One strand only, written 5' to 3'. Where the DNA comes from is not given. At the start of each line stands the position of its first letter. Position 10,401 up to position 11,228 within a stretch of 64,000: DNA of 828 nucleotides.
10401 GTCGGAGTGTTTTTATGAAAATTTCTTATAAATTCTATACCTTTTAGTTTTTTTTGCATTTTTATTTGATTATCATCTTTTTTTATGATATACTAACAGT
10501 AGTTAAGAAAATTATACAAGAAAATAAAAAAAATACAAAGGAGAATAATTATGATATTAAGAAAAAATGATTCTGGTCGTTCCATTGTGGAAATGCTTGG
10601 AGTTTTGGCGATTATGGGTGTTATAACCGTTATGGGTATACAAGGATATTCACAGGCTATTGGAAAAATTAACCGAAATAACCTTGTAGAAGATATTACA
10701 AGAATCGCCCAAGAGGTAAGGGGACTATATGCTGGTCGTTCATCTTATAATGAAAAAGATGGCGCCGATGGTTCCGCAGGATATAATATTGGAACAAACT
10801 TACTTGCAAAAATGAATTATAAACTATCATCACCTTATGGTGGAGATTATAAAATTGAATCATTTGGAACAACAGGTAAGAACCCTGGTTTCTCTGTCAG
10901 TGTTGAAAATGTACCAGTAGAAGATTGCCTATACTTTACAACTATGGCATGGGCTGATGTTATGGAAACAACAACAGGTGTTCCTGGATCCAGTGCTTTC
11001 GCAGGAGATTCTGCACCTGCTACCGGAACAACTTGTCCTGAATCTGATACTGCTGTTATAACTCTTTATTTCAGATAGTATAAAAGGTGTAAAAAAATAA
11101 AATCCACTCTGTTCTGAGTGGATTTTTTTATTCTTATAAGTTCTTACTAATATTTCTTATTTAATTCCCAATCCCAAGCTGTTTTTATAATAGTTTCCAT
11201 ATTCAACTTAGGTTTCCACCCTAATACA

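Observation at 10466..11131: Isolated, GC-enriched type IV pilin-like gene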

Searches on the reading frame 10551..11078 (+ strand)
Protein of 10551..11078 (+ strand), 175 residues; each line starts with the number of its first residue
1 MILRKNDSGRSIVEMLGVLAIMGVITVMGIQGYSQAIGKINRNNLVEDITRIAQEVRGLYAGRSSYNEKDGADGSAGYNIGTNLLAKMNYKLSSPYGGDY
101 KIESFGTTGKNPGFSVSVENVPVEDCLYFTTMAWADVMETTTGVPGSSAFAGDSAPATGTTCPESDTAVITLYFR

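Call 5: search_protein_families(library=pfam, proteins=[window:10551-11078:+], max_evalue=10)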
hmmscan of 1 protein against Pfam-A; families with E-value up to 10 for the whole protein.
window:10551-11078:+ (175 aa): 4 families
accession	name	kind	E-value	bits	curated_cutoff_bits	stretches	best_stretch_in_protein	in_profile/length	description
PF08805.16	PilS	-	3.6e-09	37.2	22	1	42-169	4-132/138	PilS N terminal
PF05307.16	Bundlin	-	0.027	15.1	22.3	1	47-141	14-109/151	Bundlin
PF07963.17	N_methyl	-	0.045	13.8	21.2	1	5-28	2-25/27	Prokaryotic N-terminal methylation motif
PF11553.14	DUF3231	-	0.14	12.2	29.6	1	20-61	100-141/165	Protein of unknown function (DUF3231)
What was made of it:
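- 10551..11078 (+): Prepilin gene, 175 aa including the leader; a type IVb-class major pilin. Pfam PilS PF08805, E 3.6e-9, 37 bits against a cut-off of 22 (call 5).
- On Type IVb major pilins (PilS, TcpA, CofA, BfpA): PF08805, E 3.6e-9, above its cut-off (call 5).
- On Flp/Tad (type IVc) pilins: The protein is 175 aa with a full globular domain, and there is no Flp family hit (call 5).
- Closest known: PilS, thin-pilus pilin of IncI plasmids. Same: This is the only Pfam family above its threshold (call 5).
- Pfam PilS is above its cut-off (call 5). The Pfam N_methyl motif scores below its threshold (13.8 against 21.2 bits, call 5).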

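Call 6: search_protein_families(library=ncbifam, proteins=[window:10551-11078:+], max_evalue=10)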
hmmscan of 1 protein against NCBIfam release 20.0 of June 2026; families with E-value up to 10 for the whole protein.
window:10551-11078:+ (175 aa): 0 families
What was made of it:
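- On T2SS major pseudopilin (GspG): No such Pfam or NCBIfam hit (calls 5, 6).
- No GspG, T2SSG or ComG family hit in Pfam or NCBIfam (calls 5, 6).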

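Call 7: find_encoding_contigs(protein=window:10551-11078:+, flank=10000, max_places=6)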
Protein window:10551-11078:+ (175 aa): 3 contigs read that carry it; 2 places shown.
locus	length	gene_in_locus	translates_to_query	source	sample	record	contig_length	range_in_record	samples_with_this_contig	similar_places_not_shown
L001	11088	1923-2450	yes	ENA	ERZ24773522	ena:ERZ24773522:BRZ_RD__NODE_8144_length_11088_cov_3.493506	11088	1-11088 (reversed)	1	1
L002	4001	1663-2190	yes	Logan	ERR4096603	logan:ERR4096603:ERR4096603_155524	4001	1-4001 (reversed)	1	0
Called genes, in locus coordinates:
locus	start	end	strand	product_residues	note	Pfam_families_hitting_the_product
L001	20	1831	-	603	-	PF01541:GIY-YIG, PF27096:UvrC_M, PF02151:UVR, PF22920:UvrC_RNaseH, PF08459:UvrC_RNaseH_dom, PF14520:HHH_5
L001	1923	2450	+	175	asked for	PF08805:PilS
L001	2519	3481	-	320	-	PF01073:3Beta_HSD, PF01370:Epimerase, PF02719:Polysacc_synt_2, PF04321:RmlD_sub_bind, PF05368:NmrA (faint), PF13460:NAD_binding_10 (weak), PF16363:GDP_Man_Dehyd, PF07993:NAD_binding_4, +1 more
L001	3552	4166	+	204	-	PF00753:Lactamase_B, PF23023:Anti-Pycsar_Apyc1, PF12706:Lactamase_B_2 (weak)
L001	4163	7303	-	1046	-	PF03797:Autotransporter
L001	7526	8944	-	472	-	PF18798:LPD3 (weak)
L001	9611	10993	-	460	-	PF02881:SRP54_N, PF06414:Zeta_toxin (weak), PF00448:SRP54, PF01656:CbiA (weak), PF02978:SRP_SPB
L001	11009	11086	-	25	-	?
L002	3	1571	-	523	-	?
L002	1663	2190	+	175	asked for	PF08805:PilS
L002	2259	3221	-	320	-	PF01073:3Beta_HSD, PF01370:Epimerase, PF02719:Polysacc_synt_2, PF04321:RmlD_sub_bind, PF05368:NmrA (faint), PF13460:NAD_binding_10 (weak), PF16363:GDP_Man_Dehyd, PF07993:NAD_binding_4, +1 more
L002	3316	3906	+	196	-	PF00753:Lactamase_B, PF23023:Anti-Pycsar_Apyc1, PF12706:Lactamase_B_2 (weak)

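Call 8: find_homologous_proteins(query=window:10551-11075:+, max_evalue=0.001)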
Query window:10551-11075:+ (175 aa): 63 proteins with E <= 0.001 among 387 candidates.
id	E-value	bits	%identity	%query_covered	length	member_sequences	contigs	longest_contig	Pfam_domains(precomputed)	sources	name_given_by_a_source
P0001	3.9e-110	383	100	100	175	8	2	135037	PF08805.17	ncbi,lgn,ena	-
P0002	1.2e-67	245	66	100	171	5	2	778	PF08805.17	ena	-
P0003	4.1e-67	243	62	100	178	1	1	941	PF08805.17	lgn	-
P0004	3.5e-66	240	65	100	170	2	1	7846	PF08805.17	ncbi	-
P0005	2.1e-64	234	64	100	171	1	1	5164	PF08805.17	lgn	-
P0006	5.2e-64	233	63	100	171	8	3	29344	PF08805.17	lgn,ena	-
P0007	8.5e-62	226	60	100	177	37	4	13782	PF08805.17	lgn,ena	-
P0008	4.8e-61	223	60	100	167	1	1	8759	PF08805.17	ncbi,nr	ncbi:MAG: hypothetical protein IJ638_02560 [Alphaproteobacteria bacterium]|nr:hypothetical protein [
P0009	5.1e-60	220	59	100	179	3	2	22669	PF08805.17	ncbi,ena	-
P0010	1.1e-59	219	61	100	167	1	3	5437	PF08805.17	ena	-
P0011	1.2e-59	219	61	100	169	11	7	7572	PF08805.17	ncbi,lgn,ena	-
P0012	1.1e-58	215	61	100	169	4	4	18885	PF08805.17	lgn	-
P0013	1.8e-58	215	59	100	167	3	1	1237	PF08805.17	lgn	-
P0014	2.0e-57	211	56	99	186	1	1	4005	PF08805.17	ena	-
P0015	3.1e-56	208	62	100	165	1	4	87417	PF08805.17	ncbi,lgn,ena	-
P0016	1.3e-53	199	55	100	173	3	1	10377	PF08805.17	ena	-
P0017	1.4e-52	196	58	100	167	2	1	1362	PF08805.17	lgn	-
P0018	4.5e-52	194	56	100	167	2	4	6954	PF08805.17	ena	-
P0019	4.2e-51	191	53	100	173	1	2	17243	PF08805.17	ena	-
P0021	1.4e-46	176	54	100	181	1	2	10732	PF08805.17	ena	-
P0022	1.4e-45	173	55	90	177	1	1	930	PF08805.17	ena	-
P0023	1.2e-43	167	52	100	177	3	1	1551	PF08805.17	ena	-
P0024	3.2e-43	165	51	100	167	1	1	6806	PF08805.17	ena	-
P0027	1.2e-41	160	48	100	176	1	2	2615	PF08805.17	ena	-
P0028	8.3e-40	154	51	94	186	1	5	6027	PF08805.17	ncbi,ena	-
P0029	4.8e-39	152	51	95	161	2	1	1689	PF08805.17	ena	-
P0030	1.1e-37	147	54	91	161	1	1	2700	PF08805.17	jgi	jgi:Tfp pilus assembly protein PilE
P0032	2.5e-37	146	52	92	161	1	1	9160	PF08805.17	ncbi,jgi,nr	ncbi:MAG: hypothetical protein LBO78_01665 [Rickettsiales bacterium]|jgi:Tfp pilus assembly protein 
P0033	2.2e-34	137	46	99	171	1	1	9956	PF08805.17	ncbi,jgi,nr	ncbi:MAG: hypothetical protein LBI17_01750 [Rickettsiales bacterium]|jgi:Tfp pilus assembly protein 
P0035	5.4e-34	135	46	97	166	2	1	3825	PF08805.17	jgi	jgi:Tfp pilus assembly protein PilE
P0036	9.0e-34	134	51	78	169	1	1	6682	PF08805.17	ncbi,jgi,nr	ncbi:MAG: type II secretion system GspH family protein [Rickettsiales bacterium]|jgi:type II secreto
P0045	4.7e-30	122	51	78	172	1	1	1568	PF08805.17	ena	-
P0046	5.7e-30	122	50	77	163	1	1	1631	PF08805.17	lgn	-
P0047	1.5e-29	121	44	98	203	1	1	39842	-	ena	-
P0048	5.4e-29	119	39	100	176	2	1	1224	PF08805.17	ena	-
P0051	1.0e-27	115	46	80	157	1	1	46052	PF08805.17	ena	-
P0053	2.1e-24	104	41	94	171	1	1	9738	-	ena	-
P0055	4.4e-21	93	35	98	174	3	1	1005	PF08805.17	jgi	jgi:type II secretory pathway pseudopilin PulG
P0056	8.7e-13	66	34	86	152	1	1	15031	-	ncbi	-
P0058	3.3e-12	64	35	75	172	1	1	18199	-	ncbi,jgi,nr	ncbi:MAG: hypothetical protein LBK26_00080 [Rickettsiales bacterium]|jgi:type II secretory pathway p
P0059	4.9e-12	64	43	57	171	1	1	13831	-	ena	-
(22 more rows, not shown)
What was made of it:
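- JGI automatic names for some homologues are 'PulG' or 'GspH family' (call 8).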

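Call 17: find_encoding_contigs(protein=P0047, flank=10000, max_places=2)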
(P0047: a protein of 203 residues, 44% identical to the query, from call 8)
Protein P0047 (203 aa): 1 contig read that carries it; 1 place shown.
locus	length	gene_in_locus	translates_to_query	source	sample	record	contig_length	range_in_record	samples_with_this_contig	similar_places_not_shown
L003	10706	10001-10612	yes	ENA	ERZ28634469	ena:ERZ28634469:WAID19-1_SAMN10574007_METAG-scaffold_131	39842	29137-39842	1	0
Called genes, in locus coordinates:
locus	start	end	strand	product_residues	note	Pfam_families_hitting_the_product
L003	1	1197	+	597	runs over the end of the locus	PF00664:ABC_membrane, PF00005:ABC_tran, PF02463:SMC_N (faint)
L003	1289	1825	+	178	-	PF00132:Hexapep (faint)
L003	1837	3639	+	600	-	PF13230:GATase_4 (faint), PF13522:GATase_6, PF13537:GATase_7, PF01380:SIS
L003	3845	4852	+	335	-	-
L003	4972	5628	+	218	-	PF22688:Hda_lid (weak)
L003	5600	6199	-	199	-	PF01300:Sua5_yciO_yrdC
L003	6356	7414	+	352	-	PF00534:Glycos_transf_1, PF13692:Glyco_trans_1_4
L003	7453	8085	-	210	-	PF01066:CDP-OH_P_transf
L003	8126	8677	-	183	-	-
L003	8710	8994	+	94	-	-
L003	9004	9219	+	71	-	-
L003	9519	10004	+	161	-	-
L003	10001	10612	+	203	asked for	-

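Call 18: find_encoding_contigs(protein=P0051, flank=10000, max_places=2)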
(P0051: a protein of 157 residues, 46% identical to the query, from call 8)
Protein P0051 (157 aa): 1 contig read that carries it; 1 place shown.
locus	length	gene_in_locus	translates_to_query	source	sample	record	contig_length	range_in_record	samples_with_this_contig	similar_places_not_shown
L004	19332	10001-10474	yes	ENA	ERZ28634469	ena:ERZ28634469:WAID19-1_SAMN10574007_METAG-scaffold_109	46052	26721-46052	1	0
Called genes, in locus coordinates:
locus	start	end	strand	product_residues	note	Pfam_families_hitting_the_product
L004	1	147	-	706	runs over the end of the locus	PF02534:T4SS-DNA_transf, PF10412:TrwB_AAD_bind, PF12696:TraG-D_C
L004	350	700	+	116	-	-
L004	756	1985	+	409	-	-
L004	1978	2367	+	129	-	-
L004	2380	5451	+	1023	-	PF00873:ACR_tran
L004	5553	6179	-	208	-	PF05818:TraT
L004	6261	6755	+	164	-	PF00486:Trans_reg_C (weak)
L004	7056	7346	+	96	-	-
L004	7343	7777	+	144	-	PF07486:Hydrolase_2 (weak)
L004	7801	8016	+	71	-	-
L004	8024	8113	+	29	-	-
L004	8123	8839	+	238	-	PF05396:Phage_T7_Capsid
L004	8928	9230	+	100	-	-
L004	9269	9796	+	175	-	-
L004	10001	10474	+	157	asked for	PF08805:PilS (weak)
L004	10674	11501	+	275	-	PF19821:Phage_capsid_2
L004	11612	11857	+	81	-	-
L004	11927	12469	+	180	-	-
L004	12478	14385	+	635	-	-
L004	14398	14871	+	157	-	-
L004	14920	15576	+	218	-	PF03906:Phage_T7_tail (weak)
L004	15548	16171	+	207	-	-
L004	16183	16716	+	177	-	PF05838:Glyco_hydro_108, PF09374:PG_binding_3 (weak)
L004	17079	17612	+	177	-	-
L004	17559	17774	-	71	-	-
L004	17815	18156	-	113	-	-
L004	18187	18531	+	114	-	-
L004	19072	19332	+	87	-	?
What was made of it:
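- Tried and rejected: Phage origin: one paralogue (P0051, L004) sits in a phage-like block (call 18).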

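Call 19: find_encoding_contigs(protein=P0058, flank=10000, max_places=2)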
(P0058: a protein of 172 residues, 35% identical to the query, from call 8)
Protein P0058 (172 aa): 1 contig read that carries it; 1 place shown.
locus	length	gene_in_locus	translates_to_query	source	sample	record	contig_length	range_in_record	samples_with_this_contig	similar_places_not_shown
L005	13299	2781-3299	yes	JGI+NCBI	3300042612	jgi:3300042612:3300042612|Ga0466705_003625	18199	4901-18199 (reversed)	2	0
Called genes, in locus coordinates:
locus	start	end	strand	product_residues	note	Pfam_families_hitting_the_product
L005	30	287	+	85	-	PF08299:Bac_DnaA_C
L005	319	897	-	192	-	PF01066:CDP-OH_P_transf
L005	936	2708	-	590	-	PF01541:GIY-YIG, PF27096:UvrC_M, PF02151:UVR (weak), PF22920:UvrC_RNaseH (faint), PF08459:UvrC_RNaseH_dom, PF12826:HHH_2 (faint), PF14520:HHH_5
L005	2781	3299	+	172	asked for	-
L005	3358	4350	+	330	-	PF00849:PseudoU_synth_2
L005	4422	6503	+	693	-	PF05170:AsmA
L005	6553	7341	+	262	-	PF02457:DAC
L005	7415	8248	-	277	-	-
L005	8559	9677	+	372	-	PF00712:DNA_pol3_beta, PF02767:DNA_pol3_beta_2, PF02768:DNA_pol3_beta_3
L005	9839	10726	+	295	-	PF12710:HAD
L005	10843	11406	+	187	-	PF00719:Pyrophosphatase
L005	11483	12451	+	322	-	PF00701:DHDPS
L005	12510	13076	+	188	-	PF08207:EFP_N, PF01132:EFP, PF09285:Elong-fact-P_C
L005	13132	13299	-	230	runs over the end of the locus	PF00406:ADK, PF13207:AAA_17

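Call 20: find_related_loci(query=A1, collection=genome_contigs, flank=10000)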
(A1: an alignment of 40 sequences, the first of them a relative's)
Query A1 (175 aa) in genome_contigs; peptide patterns used: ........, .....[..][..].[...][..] (x = any residue, [..] = any of these).
392 stretches matched a pattern; 310 encode a relative of the query (tblastn E <= 1e-3); the best 80 are kept; 80 distinct loci.
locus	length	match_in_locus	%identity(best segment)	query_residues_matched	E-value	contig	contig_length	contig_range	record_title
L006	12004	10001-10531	60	1-175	1e-68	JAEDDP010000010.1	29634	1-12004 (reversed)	MAG: Alphaproteobacteria bacterium isolate MAG035 NODE_1181_length_29634_cov_6.694378, whole genome shotgun sequence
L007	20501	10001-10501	58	1-175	9e-65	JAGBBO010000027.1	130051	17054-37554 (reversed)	MAG: Alphaproteobacteria bacterium isolate RGIG8969 Water_deer_Rectum-2__c312840, whole genome shotgun sequence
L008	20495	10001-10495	62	1-175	1e-63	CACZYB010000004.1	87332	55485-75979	MAG: uncultured proteobacterium isolate RUG13061 genome assembly, contig: RUG13061_asm_4, whole genome shotgun sequence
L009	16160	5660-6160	59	1-175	1e-60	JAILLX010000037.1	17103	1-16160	MAG: bacterium isolate RUI239 k141_1352342_flag=1_multi=10.0000_len=17103, whole genome shotgun sequence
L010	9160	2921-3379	52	1-161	5e-44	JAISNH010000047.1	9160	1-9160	MAG: Rickettsiales bacterium isolate Im510_bin77 k119_547072, whole genome shotgun sequence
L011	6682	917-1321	50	5-141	4e-38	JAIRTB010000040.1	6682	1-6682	MAG: Rickettsiales bacterium isolate Ct408_bin62 k119_2259846, whole genome shotgun sequence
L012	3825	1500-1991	46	5-173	2e-38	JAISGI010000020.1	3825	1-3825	MAG: Rickettsiales bacterium isolate Gx485_bin9 k119_5283967, whole genome shotgun sequence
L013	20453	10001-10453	51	1-149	7e-38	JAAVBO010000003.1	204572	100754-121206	MAG: bacterium isolate Mgla_MAG_30-bin_7 c_000000006231, whole genome shotgun sequence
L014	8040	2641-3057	52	1-139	2e-37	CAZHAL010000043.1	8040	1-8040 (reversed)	MAG TPA_asm: uncultured Bacteroidales bacterium isolate SRP199465_co2_466 genome assembly, contig: NODE_28308_length_804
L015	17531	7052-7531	44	1-175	1e-36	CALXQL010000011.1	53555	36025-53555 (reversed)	MAG: uncultured Alphaproteobacteria bacterium isolate E19__bin253 genome assembly, contig: E19__k127_8980928, whole geno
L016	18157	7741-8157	50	1-139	2e-36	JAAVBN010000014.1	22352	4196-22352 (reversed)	MAG: bacterium isolate Mgla_MAG_18-bin_5 c_000000123133, whole genome shotgun sequence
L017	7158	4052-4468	50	1-139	1e-36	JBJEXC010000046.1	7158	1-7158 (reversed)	MAG: Alphaproteobacteria bacterium isolate LOHA32_bin.034 NODE_6098_length_7158_cov_8.375757, whole genome shotgun seque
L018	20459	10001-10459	46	1-152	6e-36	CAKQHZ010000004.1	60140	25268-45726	MAG: uncultured Alphaproteobacteria bacterium isolate REFINED_METABAT215_TOP10_CONTIGS_1500_ASSEMBLY_K77_MERGED__Hadza_M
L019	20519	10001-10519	56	1-175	3e-62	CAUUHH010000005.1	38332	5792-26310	MAG TPA_asm: uncultured Alphaproteobacteria bacterium isolate ERR10228860_bin.11_MetaWRAP_v1.3_MAG genome assembly, cont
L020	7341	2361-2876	35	1-173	3e-29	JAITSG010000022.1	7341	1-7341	MAG: Rickettsiales bacterium isolate Roe453_bin7 k119_168772, whole genome shotgun sequence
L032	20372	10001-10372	38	1-136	2e-17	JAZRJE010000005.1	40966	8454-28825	MAG: Candidatus Enterousia sp. isolate T1900045469_YK20190160.MAGScoT_cleanbin_000038 SGB_7227_k141_2381606, whole genom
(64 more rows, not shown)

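Call 29: predict_structure(alignment_id=A1)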
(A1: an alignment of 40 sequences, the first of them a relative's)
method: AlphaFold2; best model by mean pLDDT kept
length: 175 residues; sequences in the alignment: 40
mean_pLDDT: 86.6   pTM: 0.75
mean pLDDT of the five models: 86.6, 83.2, 83.1, 82.5, 79.2
residues with pLDDT >= 90: 73; 70-90: 93; 50-70: 7; < 50: 2
segments of 3 or more residues with pLDDT < 50: none
pLDDT, mean of each block of 10 residues (from residue 1): 61 85 85 84 94 92 84 79 87 91 88 92 93 90 84 90 92 93
secondary structure, 60 per line:
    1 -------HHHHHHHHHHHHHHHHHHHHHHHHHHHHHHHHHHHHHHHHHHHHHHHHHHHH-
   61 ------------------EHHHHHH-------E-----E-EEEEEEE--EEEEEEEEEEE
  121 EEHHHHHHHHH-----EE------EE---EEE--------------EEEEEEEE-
elements in order: H8-59 H80-85 E101-107 E110-122 H123-131 E150-152 E167-174
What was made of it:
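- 10551..11078 (+): AlphaFold2 model with pLDDT 86.6 (call 29).
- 10578..10652 (+): N-terminal half of helix alpha-1 of the mature pilin: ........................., with Arg at +1 and Glu at +5. The model has a helix over residues 8-59 (call 29).
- On Type IV pilin superfamily (class III signal peptide proteins): AlphaFold2 model with a helix over residues 8-59 plus a sheet, pLDDT 86.6 (call 29).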

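Call 31: search_solved_structures(query=A1, max_evalue=1, show_alignments=2)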
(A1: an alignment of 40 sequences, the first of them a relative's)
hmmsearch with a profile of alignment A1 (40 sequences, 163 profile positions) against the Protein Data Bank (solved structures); distinct sequences matched with E-value up to 1: 11.
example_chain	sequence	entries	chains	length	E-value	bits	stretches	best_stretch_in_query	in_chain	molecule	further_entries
1zwt_A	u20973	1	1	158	7.5e-08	36.1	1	39-160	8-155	Major structural subunit of bundle-forming pilus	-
8uhf_A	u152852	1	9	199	2.5e-07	34.4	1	13-122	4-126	Toxin co-regulated pilin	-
1q5f_A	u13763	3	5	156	0.00061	23.3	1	81-161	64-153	PilS | Prepilin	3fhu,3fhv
7tgg_A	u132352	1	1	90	0.085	16.4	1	5-66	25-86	Geopilin domain 1 protein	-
9egp_A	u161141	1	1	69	0.087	16.3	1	5-66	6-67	Geopilin domain 1 protein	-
4uid_A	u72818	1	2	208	0.14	15.7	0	76-137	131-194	SURFACE LAYER PROTEIN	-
3hrv_A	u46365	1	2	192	0.19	15.2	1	34-122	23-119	Toxin coregulated pilin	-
8tob_GA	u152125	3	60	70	0.25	14.8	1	12-58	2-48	Fimbrial protein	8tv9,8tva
1oqv_A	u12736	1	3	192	0.27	14.7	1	40-122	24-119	toxin-coregulated pilus subunit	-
2m7g_A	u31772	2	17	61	0.33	14.5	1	12-66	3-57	Geopilin domain 1 protein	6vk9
8tj2_C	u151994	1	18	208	0.46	14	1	12-80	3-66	Type IV major pilin protein PilA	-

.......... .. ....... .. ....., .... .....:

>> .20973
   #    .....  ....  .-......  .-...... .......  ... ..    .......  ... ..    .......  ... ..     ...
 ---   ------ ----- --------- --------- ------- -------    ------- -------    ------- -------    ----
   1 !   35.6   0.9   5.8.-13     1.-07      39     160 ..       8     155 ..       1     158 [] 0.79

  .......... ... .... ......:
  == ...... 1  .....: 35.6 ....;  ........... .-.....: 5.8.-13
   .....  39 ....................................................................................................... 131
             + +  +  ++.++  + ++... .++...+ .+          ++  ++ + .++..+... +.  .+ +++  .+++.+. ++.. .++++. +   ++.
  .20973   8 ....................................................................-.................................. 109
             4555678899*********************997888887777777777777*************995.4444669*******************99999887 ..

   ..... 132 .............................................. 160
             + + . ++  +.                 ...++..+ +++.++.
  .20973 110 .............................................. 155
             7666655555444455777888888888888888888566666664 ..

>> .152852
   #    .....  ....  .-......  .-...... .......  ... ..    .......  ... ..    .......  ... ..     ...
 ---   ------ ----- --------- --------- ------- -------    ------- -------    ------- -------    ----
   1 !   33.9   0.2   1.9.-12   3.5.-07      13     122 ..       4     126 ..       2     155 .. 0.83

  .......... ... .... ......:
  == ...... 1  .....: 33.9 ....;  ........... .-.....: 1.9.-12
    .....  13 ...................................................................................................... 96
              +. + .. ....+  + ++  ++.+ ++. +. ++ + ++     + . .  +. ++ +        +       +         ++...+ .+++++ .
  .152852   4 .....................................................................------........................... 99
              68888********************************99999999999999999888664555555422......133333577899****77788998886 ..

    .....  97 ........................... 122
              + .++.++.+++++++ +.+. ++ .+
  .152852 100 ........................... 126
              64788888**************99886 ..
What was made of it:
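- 10551..11078 (+): PDB profile hits to BfpA 7.5e-8, TcpA 2.5e-7 and PilS 6e-4 (call 31).
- On Type IVb major pilins (PilS, TcpA, CofA, BfpA): HMM hits to BfpA, TcpA and PilS chains (call 31).
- An HMM of 40 homologues hits BfpA, TcpA and PilS in the PDB (call 31).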
